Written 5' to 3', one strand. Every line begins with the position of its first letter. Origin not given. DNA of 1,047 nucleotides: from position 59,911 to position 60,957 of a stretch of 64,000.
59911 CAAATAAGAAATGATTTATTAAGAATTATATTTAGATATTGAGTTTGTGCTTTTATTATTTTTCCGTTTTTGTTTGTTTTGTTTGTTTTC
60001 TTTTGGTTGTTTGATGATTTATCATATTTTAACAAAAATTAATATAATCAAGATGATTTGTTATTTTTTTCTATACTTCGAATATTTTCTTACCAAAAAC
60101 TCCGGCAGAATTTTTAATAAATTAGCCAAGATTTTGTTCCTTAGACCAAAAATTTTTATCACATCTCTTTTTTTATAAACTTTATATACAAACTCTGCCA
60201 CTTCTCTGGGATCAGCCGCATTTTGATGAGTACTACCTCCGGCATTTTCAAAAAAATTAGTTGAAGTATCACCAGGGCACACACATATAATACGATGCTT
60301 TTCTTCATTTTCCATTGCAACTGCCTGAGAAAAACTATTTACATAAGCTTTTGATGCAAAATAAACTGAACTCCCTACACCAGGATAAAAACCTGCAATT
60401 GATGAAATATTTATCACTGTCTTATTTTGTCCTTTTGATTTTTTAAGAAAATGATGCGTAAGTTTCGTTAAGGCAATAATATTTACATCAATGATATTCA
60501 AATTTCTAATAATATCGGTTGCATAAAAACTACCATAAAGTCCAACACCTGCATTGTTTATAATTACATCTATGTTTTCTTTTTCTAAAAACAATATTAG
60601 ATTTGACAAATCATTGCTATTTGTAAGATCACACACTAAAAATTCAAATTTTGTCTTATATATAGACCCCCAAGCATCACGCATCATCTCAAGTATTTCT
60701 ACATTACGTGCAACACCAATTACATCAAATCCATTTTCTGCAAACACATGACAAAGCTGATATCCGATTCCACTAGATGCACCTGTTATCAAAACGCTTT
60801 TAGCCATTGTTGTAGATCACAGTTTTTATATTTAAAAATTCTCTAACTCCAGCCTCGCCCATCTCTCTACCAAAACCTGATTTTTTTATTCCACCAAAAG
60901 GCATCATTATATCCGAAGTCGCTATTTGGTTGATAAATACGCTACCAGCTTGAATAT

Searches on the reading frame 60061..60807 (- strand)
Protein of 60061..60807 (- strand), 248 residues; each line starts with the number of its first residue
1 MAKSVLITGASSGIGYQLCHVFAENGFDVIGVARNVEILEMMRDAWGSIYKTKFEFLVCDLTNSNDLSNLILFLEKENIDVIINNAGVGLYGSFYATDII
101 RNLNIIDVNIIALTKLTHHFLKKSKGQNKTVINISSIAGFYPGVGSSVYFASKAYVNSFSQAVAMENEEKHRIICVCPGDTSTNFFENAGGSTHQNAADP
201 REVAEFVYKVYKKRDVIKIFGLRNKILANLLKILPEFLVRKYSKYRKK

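Call 93: search_protein_families(library=pfam, proteins=[window:60061-60807:-], max_evalue=0.001)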
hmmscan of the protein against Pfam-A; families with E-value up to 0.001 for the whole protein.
window:60061-60807:- (248 aa): 5 families
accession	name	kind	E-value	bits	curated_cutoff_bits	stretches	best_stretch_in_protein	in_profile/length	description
PF00106.31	adh_short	-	6e-38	130.7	26.6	1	3-188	1-189/195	short chain dehydrogenase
PF13561.12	adh_short_C2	-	1.1e-21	78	27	1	9-194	1-189/236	Enoyl-(Acyl carrier protein) reductase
PF01370.27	Epimerase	-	9.4e-11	42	20.9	1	5-163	1-156/240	NAD dependent epimerase/dehydratase family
PF08659.16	KR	-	1.9e-08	34.8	22.6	1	5-164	3-164/180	KR domain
PF16363.11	GDP_Man_Dehyd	-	8.5e-05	22.6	27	1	6-136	1-129/332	GDP-mannose 4,6 dehydratase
